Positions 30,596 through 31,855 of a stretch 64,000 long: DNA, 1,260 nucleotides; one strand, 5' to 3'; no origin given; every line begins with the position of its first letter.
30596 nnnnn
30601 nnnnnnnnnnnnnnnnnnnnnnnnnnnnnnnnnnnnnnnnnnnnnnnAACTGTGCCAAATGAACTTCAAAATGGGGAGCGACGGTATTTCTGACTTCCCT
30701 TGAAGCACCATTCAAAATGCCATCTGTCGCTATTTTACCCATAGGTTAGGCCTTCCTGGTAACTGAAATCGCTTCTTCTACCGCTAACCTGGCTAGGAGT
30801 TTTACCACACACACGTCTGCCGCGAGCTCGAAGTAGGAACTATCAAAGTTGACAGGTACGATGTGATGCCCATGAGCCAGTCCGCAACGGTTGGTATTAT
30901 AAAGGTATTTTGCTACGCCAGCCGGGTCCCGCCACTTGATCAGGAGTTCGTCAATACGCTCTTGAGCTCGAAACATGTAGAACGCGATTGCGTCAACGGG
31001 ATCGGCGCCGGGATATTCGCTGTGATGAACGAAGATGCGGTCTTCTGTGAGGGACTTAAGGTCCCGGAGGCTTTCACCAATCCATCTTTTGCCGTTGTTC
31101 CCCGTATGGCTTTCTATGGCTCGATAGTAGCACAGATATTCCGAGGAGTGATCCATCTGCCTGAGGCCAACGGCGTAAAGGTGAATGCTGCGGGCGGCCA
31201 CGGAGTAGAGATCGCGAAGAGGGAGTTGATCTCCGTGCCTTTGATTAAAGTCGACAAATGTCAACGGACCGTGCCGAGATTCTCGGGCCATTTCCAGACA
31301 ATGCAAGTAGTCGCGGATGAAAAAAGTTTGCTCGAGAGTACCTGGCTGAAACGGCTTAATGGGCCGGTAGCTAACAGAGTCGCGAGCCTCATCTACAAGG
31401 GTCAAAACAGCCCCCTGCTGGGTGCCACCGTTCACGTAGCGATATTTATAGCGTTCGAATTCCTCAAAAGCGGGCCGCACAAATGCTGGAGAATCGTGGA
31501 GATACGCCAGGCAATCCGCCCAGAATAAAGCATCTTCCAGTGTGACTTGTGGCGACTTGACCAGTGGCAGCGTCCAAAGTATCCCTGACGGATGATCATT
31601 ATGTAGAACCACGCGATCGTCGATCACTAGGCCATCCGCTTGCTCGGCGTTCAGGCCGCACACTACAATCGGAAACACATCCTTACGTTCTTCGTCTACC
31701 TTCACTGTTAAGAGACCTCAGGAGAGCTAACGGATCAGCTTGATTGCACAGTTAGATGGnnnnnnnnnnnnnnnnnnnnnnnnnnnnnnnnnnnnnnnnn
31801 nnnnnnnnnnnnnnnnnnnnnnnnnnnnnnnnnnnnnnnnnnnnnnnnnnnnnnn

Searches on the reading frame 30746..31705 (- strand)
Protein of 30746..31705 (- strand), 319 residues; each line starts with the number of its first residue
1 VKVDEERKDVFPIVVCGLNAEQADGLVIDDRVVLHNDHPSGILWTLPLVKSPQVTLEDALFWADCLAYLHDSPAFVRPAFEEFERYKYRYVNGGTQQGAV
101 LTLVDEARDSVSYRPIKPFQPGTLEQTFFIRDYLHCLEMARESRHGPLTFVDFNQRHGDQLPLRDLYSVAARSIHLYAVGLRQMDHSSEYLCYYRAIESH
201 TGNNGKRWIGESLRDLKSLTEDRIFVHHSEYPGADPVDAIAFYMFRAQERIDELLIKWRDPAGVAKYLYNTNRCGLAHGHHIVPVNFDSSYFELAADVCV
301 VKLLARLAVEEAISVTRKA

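Call 75: search_protein_families(library=pfam, proteins=[window:30746-31705:-], max_evalue=0.00001)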
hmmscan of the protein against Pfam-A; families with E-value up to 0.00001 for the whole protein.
window:30746-31705:- (319 aa): 1 family
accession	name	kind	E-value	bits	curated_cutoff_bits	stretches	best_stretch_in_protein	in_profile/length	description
PF17419.7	MauJ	-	3.1e-08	34.9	28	1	175-309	3-115/116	Methylamine utilization protein MauJ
